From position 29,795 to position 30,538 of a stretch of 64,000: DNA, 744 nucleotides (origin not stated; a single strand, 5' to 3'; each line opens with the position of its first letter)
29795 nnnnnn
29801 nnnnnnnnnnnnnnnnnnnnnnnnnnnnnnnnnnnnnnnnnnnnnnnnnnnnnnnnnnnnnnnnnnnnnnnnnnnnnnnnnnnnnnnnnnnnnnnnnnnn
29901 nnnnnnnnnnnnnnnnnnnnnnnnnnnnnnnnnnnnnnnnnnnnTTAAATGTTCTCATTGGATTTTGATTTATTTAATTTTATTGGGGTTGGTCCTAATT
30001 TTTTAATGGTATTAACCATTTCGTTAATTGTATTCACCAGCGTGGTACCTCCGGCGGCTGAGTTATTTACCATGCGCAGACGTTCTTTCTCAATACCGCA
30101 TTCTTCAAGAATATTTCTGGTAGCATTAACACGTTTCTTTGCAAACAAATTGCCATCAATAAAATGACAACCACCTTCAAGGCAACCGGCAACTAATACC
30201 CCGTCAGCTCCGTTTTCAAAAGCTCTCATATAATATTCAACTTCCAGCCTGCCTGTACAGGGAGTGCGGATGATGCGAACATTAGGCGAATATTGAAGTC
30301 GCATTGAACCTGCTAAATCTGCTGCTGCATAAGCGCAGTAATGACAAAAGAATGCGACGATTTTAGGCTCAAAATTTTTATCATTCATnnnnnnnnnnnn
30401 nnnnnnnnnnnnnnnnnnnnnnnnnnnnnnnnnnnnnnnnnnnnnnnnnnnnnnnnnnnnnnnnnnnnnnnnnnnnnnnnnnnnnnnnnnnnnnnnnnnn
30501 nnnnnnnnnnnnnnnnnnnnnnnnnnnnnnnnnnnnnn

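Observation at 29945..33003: HdrC-HdrB-MvhD without HdrA, preceded by a DUF4405 cytochrome-b-like membrane protein: a possible membrane-anchored HdrDE analogue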

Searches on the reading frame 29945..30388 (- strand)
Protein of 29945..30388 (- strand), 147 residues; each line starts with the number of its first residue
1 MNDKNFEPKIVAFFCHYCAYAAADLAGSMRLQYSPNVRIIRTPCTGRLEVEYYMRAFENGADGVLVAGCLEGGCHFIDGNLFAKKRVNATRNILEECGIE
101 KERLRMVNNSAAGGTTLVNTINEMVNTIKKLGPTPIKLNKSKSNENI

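Call 3: search_protein_families(library=pfam, proteins=[window:29945-30388:-], max_evalue=0.01)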
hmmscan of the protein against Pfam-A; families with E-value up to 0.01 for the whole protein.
window:29945-30388:- (147 aa): 1 family
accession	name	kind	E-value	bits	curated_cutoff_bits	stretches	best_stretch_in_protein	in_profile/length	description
PF02662.21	FlpD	-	1.1e-48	164.7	22.3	1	10-132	1-123/123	Methyl-viologen-reducing hydrogenase, delta subunit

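Call 4: search_protein_families(library=ncbifam, proteins=[window:29945-30388:-], max_evalue=0.01)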
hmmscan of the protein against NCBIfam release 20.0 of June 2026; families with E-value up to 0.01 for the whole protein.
window:29945-30388:- (147 aa): 4 families
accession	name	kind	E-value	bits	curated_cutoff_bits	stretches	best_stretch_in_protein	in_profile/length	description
NF040770.1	hetero_SS_HdrA2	exception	3e-47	161.2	1100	1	3-134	643-774/777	CoB-CoM heterodisulfide reductase HdrA2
NF045873.1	F420_non_VhuD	exception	3.5e-45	153.3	215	1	7-137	1-131/132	F420-non-reducing hydrogenase iron-sulfur subunit VhuD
NF041891.1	hdrA_Methbact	equivalog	1.5e-12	46.6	1300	1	3-130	639-760/762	ferredoxin:CoB-CoM heterodisulfide reductase subunit HdrA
NF041778.1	hetero_SS_HdrA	equivalog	0.0012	16.8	1400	1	9-66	655-712/771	ferredoxin:CoB-CoM heterodisulfide reductase subunit HdrA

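Call 18: find_homologous_proteins(query=window:29945-30388:-, max_evalue=0.00001)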
Query window:29945-30388:- (147 aa): 7971 proteins with E <= 0.00001 among 8000 candidates; the best 120 are listed.
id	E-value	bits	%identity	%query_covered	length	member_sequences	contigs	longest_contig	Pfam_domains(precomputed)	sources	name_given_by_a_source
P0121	1.4e-90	319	96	100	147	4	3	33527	PF02662.22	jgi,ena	-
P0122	8.4e-80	284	87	100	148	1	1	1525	PF02662.22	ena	-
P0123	1.1e-79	283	85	100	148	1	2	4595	PF02662.22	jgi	-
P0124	1.1e-79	283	87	100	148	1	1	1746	PF02662.22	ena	-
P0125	2.9e-79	282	86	100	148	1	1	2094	PF02662.22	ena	-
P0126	8.7e-79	280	84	100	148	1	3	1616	PF02662.22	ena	-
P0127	1.7e-77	276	87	95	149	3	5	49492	PF02662.22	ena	-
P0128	1.6e-76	273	85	99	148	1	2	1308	PF02662.22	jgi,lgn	-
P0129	2.2e-74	266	81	99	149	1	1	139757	PF02662.22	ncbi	-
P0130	1.5e-72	260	83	93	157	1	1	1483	PF02662.22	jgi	jgi:F420-non-reducing hydrogenase iron-sulfur subunit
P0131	7.0e-72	258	81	100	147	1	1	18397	PF02662.22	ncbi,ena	-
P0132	1.4e-71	257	84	93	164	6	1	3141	PF02662.22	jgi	jgi:coenzyme F420-reducing hydrogenase delta subunit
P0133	2.3e-71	256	81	97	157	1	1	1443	PF02662.22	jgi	jgi:F420-non-reducing hydrogenase iron-sulfur subunit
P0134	3.3e-71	256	82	97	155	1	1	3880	PF02662.22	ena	-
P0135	3.4e-71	256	85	93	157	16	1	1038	PF02662.22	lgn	-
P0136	3.5e-71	256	79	99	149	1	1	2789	PF02662.22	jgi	jgi:F420-non-reducing hydrogenase iron-sulfur subunit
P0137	5.2e-71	255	81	97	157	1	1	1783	PF02662.22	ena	-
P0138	6.4e-71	255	87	88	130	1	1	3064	PF02662.22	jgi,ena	-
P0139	8.4e-71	254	84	93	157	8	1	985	PF02662.22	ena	-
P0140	8.4e-71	254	81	93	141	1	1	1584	PF02662.22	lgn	-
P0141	8.6e-71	254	84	93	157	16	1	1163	PF02662.22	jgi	jgi:coenzyme F420-reducing hydrogenase delta subunit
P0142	9.9e-71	254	79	99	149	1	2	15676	PF02662.22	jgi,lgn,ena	jgi:F420-non-reducing hydrogenase iron-sulfur subunit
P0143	2.0e-70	253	81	93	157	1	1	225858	PF02662.22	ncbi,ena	-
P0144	2.6e-70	253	84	93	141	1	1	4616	PF02662.22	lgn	-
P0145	3.3e-70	253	79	99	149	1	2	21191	PF02662.22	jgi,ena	jgi:coenzyme F420-reducing hydrogenase delta subunit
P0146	5.2e-70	252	79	100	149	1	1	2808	PF02662.22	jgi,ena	-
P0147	5.5e-70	252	83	93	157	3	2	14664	PF02662.22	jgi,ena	jgi:Coenzyme F420-reducing hydrogenase, delta subunit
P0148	5.9e-70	252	81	93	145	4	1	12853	PF02662.22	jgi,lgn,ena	-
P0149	9.3e-70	251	81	93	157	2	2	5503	PF02662.22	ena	-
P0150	9.6e-70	251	76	100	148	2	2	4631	PF02662.22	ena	-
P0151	9.6e-70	251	80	96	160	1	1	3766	PF02662.22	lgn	-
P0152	1.0e-69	251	80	93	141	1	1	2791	PF02662.22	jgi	jgi:F420-non-reducing hydrogenase iron-sulfur subunit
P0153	1.1e-69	251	77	100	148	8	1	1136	PF02662.22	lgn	-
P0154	1.6e-69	250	80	93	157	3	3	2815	PF02662.22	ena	-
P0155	1.8e-69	250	77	99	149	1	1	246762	PF02662.22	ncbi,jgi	-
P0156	1.8e-69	250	78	100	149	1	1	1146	PF02662.22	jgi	jgi:F420-non-reducing hydrogenase iron-sulfur subunit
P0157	1.9e-69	250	81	93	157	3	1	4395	PF02662.22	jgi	jgi:coenzyme F420-reducing hydrogenase delta subunit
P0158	2.0e-69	250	79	93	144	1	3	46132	PF02662.22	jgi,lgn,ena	-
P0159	2.0e-69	250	75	100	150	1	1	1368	PF02662.22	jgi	-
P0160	2.1e-69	250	78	100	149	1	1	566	PF02662.22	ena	-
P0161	2.1e-69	250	80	93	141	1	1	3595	PF02662.22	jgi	jgi:F420-non-reducing hydrogenase iron-sulfur subunit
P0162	2.1e-69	250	78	96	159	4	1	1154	PF02662.22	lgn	-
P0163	2.1e-69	250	82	93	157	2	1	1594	PF02662.22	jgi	-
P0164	2.8e-69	249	77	99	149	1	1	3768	PF02662.22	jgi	jgi:F420-non-reducing hydrogenase iron-sulfur subunit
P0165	3.0e-69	249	79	99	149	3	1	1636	PF02662.22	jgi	jgi:F420-non-reducing hydrogenase iron-sulfur subunit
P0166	3.1e-69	249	80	93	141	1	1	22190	PF02662.22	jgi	jgi:F420-non-reducing hydrogenase iron-sulfur subunit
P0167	3.5e-69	249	76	100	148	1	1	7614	PF02662.22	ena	-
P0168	3.6e-69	249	82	93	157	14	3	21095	PF02662.22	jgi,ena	-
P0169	3.9e-69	249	76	100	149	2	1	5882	PF02662.22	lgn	-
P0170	4.0e-69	249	77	96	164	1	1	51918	PF02662.22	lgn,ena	-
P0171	4.1e-69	249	77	99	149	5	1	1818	PF02662.22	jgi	jgi:F420-non-reducing hydrogenase iron-sulfur subunit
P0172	4.4e-69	249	76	100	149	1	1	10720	PF02662.22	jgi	jgi:F420-non-reducing hydrogenase iron-sulfur subunit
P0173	4.4e-69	249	83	93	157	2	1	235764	PF02662.22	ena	-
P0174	4.7e-69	249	76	100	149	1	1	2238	PF02662.22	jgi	jgi:F420-non-reducing hydrogenase iron-sulfur subunit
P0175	5.1e-69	249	82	93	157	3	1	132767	PF02662.22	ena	-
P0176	6.3e-69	248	76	100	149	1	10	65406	PF02662.22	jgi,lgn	jgi:coenzyme F420-reducing hydrogenase delta subunit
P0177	6.9e-69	248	80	90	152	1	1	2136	PF02662.22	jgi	jgi:coenzyme F420-reducing hydrogenase delta subunit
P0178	7.2e-69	248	78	97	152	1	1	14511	PF02662.22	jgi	jgi:F420-non-reducing hydrogenase iron-sulfur subunit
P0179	7.8e-69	248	76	100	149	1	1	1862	PF02662.22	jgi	jgi:F420-non-reducing hydrogenase iron-sulfur subunit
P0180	8.5e-69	248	77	99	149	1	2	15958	PF02662.22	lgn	-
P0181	9.0e-69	248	79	93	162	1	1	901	PF02662.22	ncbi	-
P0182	9.4e-69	248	77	99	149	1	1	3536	PF02662.22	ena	-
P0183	9.8e-69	248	82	92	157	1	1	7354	PF02662.22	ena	-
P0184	9.9e-69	248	77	99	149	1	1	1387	PF02662.22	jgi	-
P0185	1.4e-68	247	78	96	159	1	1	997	PF02662.22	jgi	jgi:F420-non-reducing hydrogenase iron-sulfur subunit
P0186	1.5e-68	247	76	100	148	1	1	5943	PF02662.22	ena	-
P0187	1.6e-68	247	78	96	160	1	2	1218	PF02662.22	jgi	jgi:F420-non-reducing hydrogenase iron-sulfur subunit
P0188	1.6e-68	247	77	99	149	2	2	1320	PF02662.22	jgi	jgi:F420-non-reducing hydrogenase iron-sulfur subunit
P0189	1.7e-68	247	81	93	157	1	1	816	PF02662.22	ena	-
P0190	1.9e-68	247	76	100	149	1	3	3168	PF02662.22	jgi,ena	jgi:coenzyme F420-reducing hydrogenase delta subunit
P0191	2.0e-68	247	76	100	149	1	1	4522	PF02662.22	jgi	jgi:Coenzyme F420-reducing hydrogenase, delta subunit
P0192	2.1e-68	247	82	93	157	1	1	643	PF02662.22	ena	-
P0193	2.2e-68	247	76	97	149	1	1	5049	PF02662.22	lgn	-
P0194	2.3e-68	247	76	100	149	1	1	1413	PF02662.22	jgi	jgi:F420-non-reducing hydrogenase iron-sulfur subunit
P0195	2.6e-68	246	78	96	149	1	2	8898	PF02662.22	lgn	-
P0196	2.6e-68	246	79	95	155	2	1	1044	PF02662.22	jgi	jgi:F420-non-reducing hydrogenase iron-sulfur subunit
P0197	2.7e-68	246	78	99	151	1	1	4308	PF02662.22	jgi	jgi:coenzyme F420-reducing hydrogenase delta subunit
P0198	2.8e-68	246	79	93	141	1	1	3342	PF02662.22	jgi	jgi:F420-non-reducing hydrogenase iron-sulfur subunit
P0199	2.8e-68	246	75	100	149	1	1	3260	PF02662.22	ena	-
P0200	2.9e-68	246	80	93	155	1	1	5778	PF02662.22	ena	-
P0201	3.2e-68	246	76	97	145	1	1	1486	PF02662.22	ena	-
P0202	3.6e-68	246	76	100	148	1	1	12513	PF02662.22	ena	-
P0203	3.6e-68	246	75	97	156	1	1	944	PF02662.22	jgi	jgi:F420-non-reducing hydrogenase iron-sulfur subunit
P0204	3.6e-68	246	75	97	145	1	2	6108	PF02662.22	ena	-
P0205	3.8e-68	246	77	99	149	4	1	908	PF02662.22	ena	-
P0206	4.7e-68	246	76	100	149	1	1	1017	PF02662.22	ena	-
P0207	4.7e-68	246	75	100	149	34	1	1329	PF02662.22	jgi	jgi:F420-non-reducing hydrogenase iron-sulfur subunit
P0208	4.7e-68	246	82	93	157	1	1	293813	PF02662.22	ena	-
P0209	4.8e-68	246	77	99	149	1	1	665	PF02662.22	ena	-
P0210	5.0e-68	245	77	96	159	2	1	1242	PF02662.22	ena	-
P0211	5.0e-68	245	75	100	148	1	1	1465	PF02662.22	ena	-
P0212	5.0e-68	245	76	99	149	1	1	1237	PF02662.22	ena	-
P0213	5.2e-68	245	81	93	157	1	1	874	PF02662.22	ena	-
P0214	5.3e-68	245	76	100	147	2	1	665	PF02662.22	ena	-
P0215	5.5e-68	245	81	93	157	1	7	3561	PF02662.22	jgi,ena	-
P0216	5.7e-68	245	81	93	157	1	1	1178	PF02662.22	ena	-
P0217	5.9e-68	245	75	100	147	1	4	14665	PF02662.22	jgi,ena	jgi:F420-non-reducing hydrogenase iron-sulfur subunit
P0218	6.0e-68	245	75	100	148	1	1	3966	PF02662.22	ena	-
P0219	6.0e-68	245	75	100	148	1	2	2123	PF02662.22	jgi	jgi:F420-non-reducing hydrogenase iron-sulfur subunit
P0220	6.2e-68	245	81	90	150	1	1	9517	PF02662.22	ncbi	-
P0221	6.5e-68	245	77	99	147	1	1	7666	PF02662.22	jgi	jgi:F420-non-reducing hydrogenase iron-sulfur subunit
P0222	6.7e-68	245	78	96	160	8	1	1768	PF02662.22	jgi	jgi:F420-non-reducing hydrogenase iron-sulfur subunit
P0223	6.9e-68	245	76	99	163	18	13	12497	PF02662.22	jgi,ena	jgi:coenzyme F420-reducing hydrogenase delta subunit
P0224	6.9e-68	245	77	93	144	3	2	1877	PF02662.22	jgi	jgi:coenzyme F420-reducing hydrogenase delta subunit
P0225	7.0e-68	245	78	97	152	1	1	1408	PF02662.22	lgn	-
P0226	7.5e-68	245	77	96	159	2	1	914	PF02662.22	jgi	jgi:F420-non-reducing hydrogenase iron-sulfur subunit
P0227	7.9e-68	245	75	99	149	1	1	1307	PF02662.22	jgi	jgi:F420-non-reducing hydrogenase iron-sulfur subunit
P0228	8.5e-68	245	75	99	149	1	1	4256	PF02662.22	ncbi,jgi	-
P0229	8.5e-68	245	79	93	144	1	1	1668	PF02662.22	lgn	-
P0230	8.8e-68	245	79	93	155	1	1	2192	PF02662.22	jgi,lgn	-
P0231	9.0e-68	245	80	93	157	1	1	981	PF02662.22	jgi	jgi:F420-non-reducing hydrogenase iron-sulfur subunit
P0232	1.0e-67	244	75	99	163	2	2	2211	PF02662.22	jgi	-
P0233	1.0e-67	244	75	99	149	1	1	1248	PF02662.22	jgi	jgi:F420-non-reducing hydrogenase iron-sulfur subunit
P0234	1.1e-67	244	76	99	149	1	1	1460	PF02662.22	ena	-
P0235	1.1e-67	244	82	93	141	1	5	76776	PF02662.22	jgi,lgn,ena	-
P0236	1.1e-67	244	81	93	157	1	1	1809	PF02662.22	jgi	-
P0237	1.1e-67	244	75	99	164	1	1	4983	PF02662.22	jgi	jgi:F420-non-reducing hydrogenase iron-sulfur subunit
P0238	1.2e-67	244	79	99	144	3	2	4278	PF02662.22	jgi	jgi:F420-non-reducing hydrogenase iron-sulfur subunit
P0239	1.2e-67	244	79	93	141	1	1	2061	PF02662.22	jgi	jgi:F420-non-reducing hydrogenase iron-sulfur subunit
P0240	1.2e-67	244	77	99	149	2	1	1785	PF02662.22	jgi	jgi:coenzyme F420-reducing hydrogenase delta subunit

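Call 19: find_encoding_contigs(protein=P0127, flank=8000, max_places=2)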
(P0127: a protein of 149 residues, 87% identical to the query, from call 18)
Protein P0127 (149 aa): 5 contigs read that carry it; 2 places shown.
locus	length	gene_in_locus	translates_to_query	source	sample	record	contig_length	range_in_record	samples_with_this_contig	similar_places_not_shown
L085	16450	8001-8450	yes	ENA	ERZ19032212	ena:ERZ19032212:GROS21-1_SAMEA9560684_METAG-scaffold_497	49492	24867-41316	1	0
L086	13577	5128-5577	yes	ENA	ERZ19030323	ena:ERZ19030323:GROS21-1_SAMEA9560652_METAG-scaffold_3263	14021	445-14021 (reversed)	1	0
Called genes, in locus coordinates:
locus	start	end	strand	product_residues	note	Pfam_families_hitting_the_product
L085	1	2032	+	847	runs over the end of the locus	PF13522:GATase_6 (weak)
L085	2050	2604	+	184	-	PF13187:Fer4_9, PF13237:Fer4_10 (weak), PF12838:Fer4_7 (weak), PF13183:Fer4_8, PF13534:Fer4_17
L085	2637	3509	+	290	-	PF02754:CCG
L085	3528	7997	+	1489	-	PF12831:FAD_oxidored (weak), PF14691:Fer4_20, PF07992:Pyr_redox_2, PF13450:NAD_binding_8 (weak), PF13738:Pyr_redox_3 (weak), PF07992:Pyr_redox_2, PF13450:NAD_binding_8, PF00037:Fer4, +18 more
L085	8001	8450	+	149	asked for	PF02662:FlpD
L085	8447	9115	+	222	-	PF12225:DUF5981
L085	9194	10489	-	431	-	PF00202:Aminotran_3, PF00155:Aminotran_1_2 (weak)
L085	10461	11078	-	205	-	PF13500:AAA_26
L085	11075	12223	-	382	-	PF00155:Aminotran_1_2, PF01053:Cys_Met_Meta_PP (weak)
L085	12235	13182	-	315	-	PF04055:Radical_SAM, PF06968:BATS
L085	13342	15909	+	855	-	-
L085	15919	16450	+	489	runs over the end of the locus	-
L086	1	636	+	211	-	?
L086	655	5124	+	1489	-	PF12831:FAD_oxidored (weak), PF14691:Fer4_20, PF07992:Pyr_redox_2, PF13450:NAD_binding_8 (weak), PF13738:Pyr_redox_3 (weak), PF07992:Pyr_redox_2, PF13450:NAD_binding_8, PF00037:Fer4, +17 more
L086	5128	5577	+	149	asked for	PF02662:FlpD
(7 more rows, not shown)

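Call 20: find_encoding_contigs(protein=P0129, flank=8000, max_places=2)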
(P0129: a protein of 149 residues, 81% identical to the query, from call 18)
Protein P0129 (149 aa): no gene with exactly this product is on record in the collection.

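Call 21: find_encoding_contigs(protein=P0143, flank=8000, max_places=2)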
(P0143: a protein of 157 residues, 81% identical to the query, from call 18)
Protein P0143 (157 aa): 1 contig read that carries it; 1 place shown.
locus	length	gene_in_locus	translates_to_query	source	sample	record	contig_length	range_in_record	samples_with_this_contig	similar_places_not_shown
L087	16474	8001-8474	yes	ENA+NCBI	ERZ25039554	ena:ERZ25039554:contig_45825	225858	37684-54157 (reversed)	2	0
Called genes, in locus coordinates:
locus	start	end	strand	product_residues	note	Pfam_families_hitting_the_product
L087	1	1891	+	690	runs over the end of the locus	PF13522:GATase_6 (weak), PF01493:GXGXG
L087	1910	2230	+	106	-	PF13237:Fer4_10 (weak), PF13183:Fer4_8, PF12838:Fer4_7 (weak), PF13187:Fer4_9, PF13534:Fer4_17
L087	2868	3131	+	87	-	-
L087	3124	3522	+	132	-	PF02754:CCG (weak)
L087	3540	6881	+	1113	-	PF12831:FAD_oxidored (weak), PF14691:Fer4_20, PF07992:Pyr_redox_2, PF13450:NAD_binding_8, PF13738:Pyr_redox_3, PF07992:Pyr_redox_2 (weak), PF00890:FAD_binding_2 (weak), PF13450:NAD_binding_8, +11 more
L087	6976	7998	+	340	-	PF07992:Pyr_redox_2 (faint), PF00037:Fer4, PF12837:Fer4_6 (weak), PF13237:Fer4_10 (weak), PF14697:Fer4_21 (weak), PF12838:Fer4_7 (weak), PF13187:Fer4_9 (weak), PF00037:Fer4 (weak), +2 more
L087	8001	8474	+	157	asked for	PF02662:FlpD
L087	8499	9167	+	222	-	PF12225:DUF5981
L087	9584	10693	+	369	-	PF02540:NAD_synthase (faint), PF03054:tRNA_Me_trans, PF20259:tRNA_Me_trans_M, PF20258:tRNA_Me_trans_C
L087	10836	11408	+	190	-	PF07638:Sigma70_ECF, PF04542:Sigma70_r2, PF08281:Sigma70_r4_2, PF04545:Sigma70_r4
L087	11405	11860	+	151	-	PF13490:zf-HC2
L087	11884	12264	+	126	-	-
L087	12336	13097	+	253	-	PF25917:BSH_RND, PF25973:BSH_CzcB, PF25876:HH_MFP_RND (weak)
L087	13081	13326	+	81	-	PF25989:YknX_C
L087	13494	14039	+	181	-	PF00873:ACR_tran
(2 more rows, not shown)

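Call 32: search_solved_structures(query=window:29945-30388:-, max_evalue=0.01, show_alignments=1)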
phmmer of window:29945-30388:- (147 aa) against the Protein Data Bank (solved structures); distinct sequences matched with E-value up to 0.01: 6.
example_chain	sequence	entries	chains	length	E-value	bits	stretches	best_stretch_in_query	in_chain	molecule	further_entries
7bkb_F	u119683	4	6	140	3.3e-39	137.4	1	5-138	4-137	F420-non-reducing hydrogenase subunit D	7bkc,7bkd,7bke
8rvu_F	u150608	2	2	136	1.3e-36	128.9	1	5-134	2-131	Methyl viologen-reducing hydrogenase, subunit D-related protein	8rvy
5odc_D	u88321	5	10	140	4.8e-36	127.1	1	5-138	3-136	Methyl-viologen reducing hydrogenase subunit D | Methyl-viologen reducing hydrogenase, subunit D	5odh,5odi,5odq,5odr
8rvv_F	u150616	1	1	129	5.9e-36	126.8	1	6-133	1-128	Methyl viologen-reducing hydrogenase, subunit D-related protein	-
9sfi_K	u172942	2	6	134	8.7e-35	123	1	7-137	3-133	F420-non-reducing hydrogenase subunit delta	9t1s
9sw2_D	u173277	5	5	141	4.2e-34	120.8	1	8-139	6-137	F420-non-reducing hydrogenase iron-sulfur subunit D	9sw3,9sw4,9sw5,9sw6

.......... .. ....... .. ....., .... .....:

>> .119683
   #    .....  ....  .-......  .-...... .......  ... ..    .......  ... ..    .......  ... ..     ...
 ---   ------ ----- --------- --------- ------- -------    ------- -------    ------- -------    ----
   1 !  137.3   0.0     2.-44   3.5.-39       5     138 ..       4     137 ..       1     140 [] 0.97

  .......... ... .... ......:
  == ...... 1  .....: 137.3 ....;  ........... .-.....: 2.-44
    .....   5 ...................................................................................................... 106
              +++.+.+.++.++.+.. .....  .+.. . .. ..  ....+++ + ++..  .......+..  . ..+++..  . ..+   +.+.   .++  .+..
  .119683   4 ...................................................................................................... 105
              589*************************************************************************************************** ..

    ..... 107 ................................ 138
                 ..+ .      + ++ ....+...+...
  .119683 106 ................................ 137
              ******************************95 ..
